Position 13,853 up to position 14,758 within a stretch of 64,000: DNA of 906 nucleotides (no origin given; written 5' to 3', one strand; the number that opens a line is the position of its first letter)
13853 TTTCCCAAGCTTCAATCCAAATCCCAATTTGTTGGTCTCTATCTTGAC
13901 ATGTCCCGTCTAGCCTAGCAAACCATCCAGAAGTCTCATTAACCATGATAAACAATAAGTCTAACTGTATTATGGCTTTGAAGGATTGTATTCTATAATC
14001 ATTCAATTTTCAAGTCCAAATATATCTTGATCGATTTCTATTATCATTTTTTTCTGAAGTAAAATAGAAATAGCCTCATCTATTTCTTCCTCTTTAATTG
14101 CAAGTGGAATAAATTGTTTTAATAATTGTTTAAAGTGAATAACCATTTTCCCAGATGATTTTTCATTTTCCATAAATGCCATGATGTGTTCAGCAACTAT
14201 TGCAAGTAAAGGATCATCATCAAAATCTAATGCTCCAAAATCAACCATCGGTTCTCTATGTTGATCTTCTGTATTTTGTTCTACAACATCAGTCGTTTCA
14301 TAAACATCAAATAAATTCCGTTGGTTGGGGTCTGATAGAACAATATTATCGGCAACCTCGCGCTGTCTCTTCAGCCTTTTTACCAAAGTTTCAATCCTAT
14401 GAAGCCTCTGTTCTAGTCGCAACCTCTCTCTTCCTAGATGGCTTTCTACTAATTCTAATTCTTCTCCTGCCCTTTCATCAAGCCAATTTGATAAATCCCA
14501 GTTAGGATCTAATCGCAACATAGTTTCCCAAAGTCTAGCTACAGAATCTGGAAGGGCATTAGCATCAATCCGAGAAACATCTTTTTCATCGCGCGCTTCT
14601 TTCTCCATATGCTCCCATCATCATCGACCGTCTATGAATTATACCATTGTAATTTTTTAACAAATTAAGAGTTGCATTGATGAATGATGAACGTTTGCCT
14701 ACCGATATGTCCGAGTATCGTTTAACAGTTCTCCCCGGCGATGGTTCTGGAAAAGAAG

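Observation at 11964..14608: Methyltransferase-like protein with a non-canonical KPPW catalytic motif, coupled to an unknown acidic coiled-coil protein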

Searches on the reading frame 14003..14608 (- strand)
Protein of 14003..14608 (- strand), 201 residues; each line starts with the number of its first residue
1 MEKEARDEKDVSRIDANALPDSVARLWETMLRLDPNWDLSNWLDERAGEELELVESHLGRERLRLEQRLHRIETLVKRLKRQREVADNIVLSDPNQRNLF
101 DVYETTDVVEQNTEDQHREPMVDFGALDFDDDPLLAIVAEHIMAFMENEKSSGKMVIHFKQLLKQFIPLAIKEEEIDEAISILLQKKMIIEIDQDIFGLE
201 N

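Call 3: search_protein_families(library=pfam, proteins=[window:14003-14608:-], max_evalue=1)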
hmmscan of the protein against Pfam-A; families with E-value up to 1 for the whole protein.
window:14003-14608:- (201 aa): 1 family
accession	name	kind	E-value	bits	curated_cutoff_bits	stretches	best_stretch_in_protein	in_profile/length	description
PF21316.3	TPPII_GBD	-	0.071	13.8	27.3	1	133-187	14-66/91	TPPII, galactose-binding domain-like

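Call 4: search_protein_families(library=ncbifam, proteins=[window:14003-14608:-], max_evalue=1)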
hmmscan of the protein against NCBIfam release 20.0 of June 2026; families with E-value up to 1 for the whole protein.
window:14003-14608:- (201 aa): 0 families

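Call 5: search_protein_families(library=padloc, proteins=[window:14003-14608:-], max_evalue=1)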
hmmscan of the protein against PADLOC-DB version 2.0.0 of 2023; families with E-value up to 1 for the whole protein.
window:14003-14608:- (201 aa): 1 family
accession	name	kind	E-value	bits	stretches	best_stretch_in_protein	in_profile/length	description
PDLC00600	ZorA1|ZorA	-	0.017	11.6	1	45-105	576-633/677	MotA/ExbB/TolQ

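Call 15: find_homologous_proteins(query=window:14003-14608:-)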
Query window:14003-14608:- (201 aa): 1112 proteins with E <= 0.001 among 1463 candidates; the best 120 are listed.
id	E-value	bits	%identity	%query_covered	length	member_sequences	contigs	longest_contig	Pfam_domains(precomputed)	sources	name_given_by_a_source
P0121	4.5e-123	426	100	100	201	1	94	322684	-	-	-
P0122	1.1e-122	425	100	100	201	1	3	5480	-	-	-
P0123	1.3e-122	425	100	100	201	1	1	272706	-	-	-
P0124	6.0e-118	410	96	100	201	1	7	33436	-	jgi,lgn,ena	jgi:hypothetical protein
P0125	7.4e-118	409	96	100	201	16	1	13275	-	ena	-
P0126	1.4e-117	408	96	100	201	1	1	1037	-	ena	-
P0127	6.5e-117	406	95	100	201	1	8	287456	-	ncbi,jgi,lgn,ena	jgi:hypothetical protein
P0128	3.2e-116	404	95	100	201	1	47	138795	-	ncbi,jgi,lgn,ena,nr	ncbi:MAG: hypothetical protein HOD35_07110 [Euryarchaeota archaeon]|jgi:hypothetical protein|nr:hypo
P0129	4.3e-116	404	94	100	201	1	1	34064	-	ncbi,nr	ncbi:MAG: hypothetical protein HOJ64_00190 [Euryarchaeota archaeon]|nr:hypothetical protein [Euryarc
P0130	6.9e-116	403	95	99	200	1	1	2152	-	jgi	-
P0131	2.0e-98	346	95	86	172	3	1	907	-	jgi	jgi:hypothetical protein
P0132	8.3e-94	331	77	100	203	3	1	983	-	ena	-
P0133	1.6e-89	317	75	100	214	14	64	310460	-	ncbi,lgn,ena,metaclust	ncbi:MAG: hypothetical protein ACI9EM_000955 [Candidatus Thalassarchaeaceae archaeon]|metaclust:\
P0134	1.3e-84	301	71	100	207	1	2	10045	-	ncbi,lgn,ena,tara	tara:strand:- start:100 stop:723 length:624 start_codon:yes stop_codon:yes gene_type:complete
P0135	1.3e-84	301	71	100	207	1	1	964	-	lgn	-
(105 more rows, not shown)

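Call 18: search_protein_families(library=pfam, alignment_id=A2, max_evalue=1)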
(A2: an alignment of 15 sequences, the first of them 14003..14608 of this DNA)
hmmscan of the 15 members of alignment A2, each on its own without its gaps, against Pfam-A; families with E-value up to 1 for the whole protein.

A. member 1, window:14003-14608:- (201 aa): 1 family
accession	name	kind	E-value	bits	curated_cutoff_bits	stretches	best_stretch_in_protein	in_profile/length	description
PF21316.3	TPPII_GBD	-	0.071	13.8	27.3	1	133-187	14-66/91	TPPII, galactose-binding domain-like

B. families by the number of members that match (of 15 scanned): 11 families
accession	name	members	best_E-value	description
PF11126.13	Phage_DsbA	2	0.049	Transcriptional regulator DsbA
PF08784.17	RPA_C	1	0.0069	Replication protein A C terminal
PF21128.4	MCM4_WHD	1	0.0073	MCM4, winged helix domain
PF08446.17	PAS_2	1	0.024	PAS fold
PF15155.11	MRFAP1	1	0.026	MORF4 family-associated protein1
PF21316.3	TPPII_GBD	1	0.071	TPPII, galactose-binding domain-like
PF08221.17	HTH_9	1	0.088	RNA polymerase III subunit RPC82 helix-turn-helix domain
PF05377.16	FlaC_arch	1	0.11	Flagella accessory protein C (FlaC)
PF10186.14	ATG14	1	0.16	Vacuolar sorting 38 and autophagy-related subunit 14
PF25228.1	Lips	1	0.19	Lips protein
PF03979.19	Sigma70_r1_1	1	0.43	Sigma-70 factor, region 1.1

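Call 24: predict_structure(alignment_id=A2)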
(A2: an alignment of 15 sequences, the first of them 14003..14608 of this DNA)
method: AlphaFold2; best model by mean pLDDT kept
length: 201 residues; sequences in the alignment: 15
mean_pLDDT: 73.3   pTM: 0.35
mean pLDDT of the five models: 73.3, 69.0, 68.0, 67.2, 67.0
residues with pLDDT >= 90: 28; 70-90: 108; 50-70: 22; < 50: 43
segments of 3 or more residues with pLDDT < 50: 1-12, 96-98, 100-125
pLDDT, mean of each block of 10 residues (from residue 1): 38 65 85 85 89 90 93 90 66 48 37 34 47 82 87 83 87 89 87 85 60
secondary structure, 60 per line:
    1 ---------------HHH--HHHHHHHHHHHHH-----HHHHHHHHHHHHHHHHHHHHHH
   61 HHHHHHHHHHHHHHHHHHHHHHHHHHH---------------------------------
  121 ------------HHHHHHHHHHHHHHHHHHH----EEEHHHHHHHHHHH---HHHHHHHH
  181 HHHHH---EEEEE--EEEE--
elements in order: H21-33 H39-87 H133-151 E156-158 H159-169 H173-185 E189-193 E196-199

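Call 28: fold_search(model_id=the predicted structure, library=pdb)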
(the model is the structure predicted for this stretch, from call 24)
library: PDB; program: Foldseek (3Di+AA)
matches with E <= 10: 1133; with E <= 0.001: 0
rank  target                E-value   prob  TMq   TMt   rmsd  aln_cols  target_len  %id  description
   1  9f2a_C                3.7e-03  1.00  0.30  0.92   1.1        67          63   28  Pyrococcus abyssi PolD in complex with Rpa2 winged-helix domain class 2 (composite map) (released 2024-12-04)
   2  9f27_MODEL_1_A        6.8e-03  1.00  0.30  0.62   8.0        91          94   23  Solution structure of the Pyrococcus abyssi Rpa2 winged-helix domain (released 2024-12-04)
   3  9f26_C                1.0e-02  1.00  0.30  0.74   1.1        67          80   28  Crystal structure of the PriS_PriL-Rpa2WH ternary complex from P. abyssi (released 2024-12-04)
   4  5v89_C                1.8e-02  1.00  0.29  0.79   2.2        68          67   19  Structure of DCN4 PONY domain bound to CUL1 WHB (released 2017-05-24)
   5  9efm_J                2.2e-02  1.00  0.28  0.17   2.9        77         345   17  Cryo-EM structure of COP9 signalosome precatalytic state with neddylated cullin-1 (released 2025-12-03)
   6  9f29_C                2.4e-02  1.00  0.29  0.90   1.3        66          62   29  Pyrococcus abyssi PolD in complex with Rpa2 winged-helix domain class 1 (composite map) (released 2024-12-04)
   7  9gjw_4                2.4e-02  1.00  0.30  0.09   2.1        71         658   21  OCCM maturation intermediate stalled with an Arginine Finger mutation in Mcm2 (released 2025-03-05)
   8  3rtr_C                2.5e-02  1.00  0.29  0.19   1.7        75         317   17  A RING E3-substrate complex poised for ubiquitin-like protein transfer: structural insights into cullin-RING ligases (released 2011-07-20)
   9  5v8f_4                2.5e-02  1.00  0.30  0.08   1.9        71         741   21  Structural basis of MCM2-7 replicative helicase loading by ORC-Cdc6 and Cdt1 (released 2017-05-10)
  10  3o6b_B                4.9e-02  1.00  0.28  0.75   2.2        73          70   16  A Dual E3 Mechanism for Rub1 Ligation to Cdc53: Dcn1(P)-Cdc53(WHB) low resolution (released 2010-09-15)
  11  9qo1_I                4.9e-02  1.00  0.28  0.12   2.6        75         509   17  Activated 9-subunit COP9 signalosome and neddylated SCF (SKP1-SKP2-CKS1) complex structure (released 2026-02-11)
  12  8b9d_4                5.2e-02  1.00  0.30  0.09   1.8        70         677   14  Human replisome bound by Pol Alpha (released 2023-08-09)
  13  2ma3_MODEL_1_A        5.2e-02  0.97  0.29  0.56   6.5        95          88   14  NMR solution structure of the C-terminus of the minichromosome maintenance protein MCM from Methanothermobacte (released 2014-12-31)
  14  8cdj_C                5.6e-02  1.00  0.29  0.09   2.2        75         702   17  CAND1 b-hairpin++-SCF-SKP2 CAND1 rolling SCF engaged (released 2023-04-19)
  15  4p5o_A                6.0e-02  1.00  0.29  0.18   2.3        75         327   16  Structure of an RBX1-UBC12~NEDD8-CUL1-DCN1 complex: a RING-E3-E2~ubiquitin-like protein-substrate intermediate trapped (released 2014-07-02)
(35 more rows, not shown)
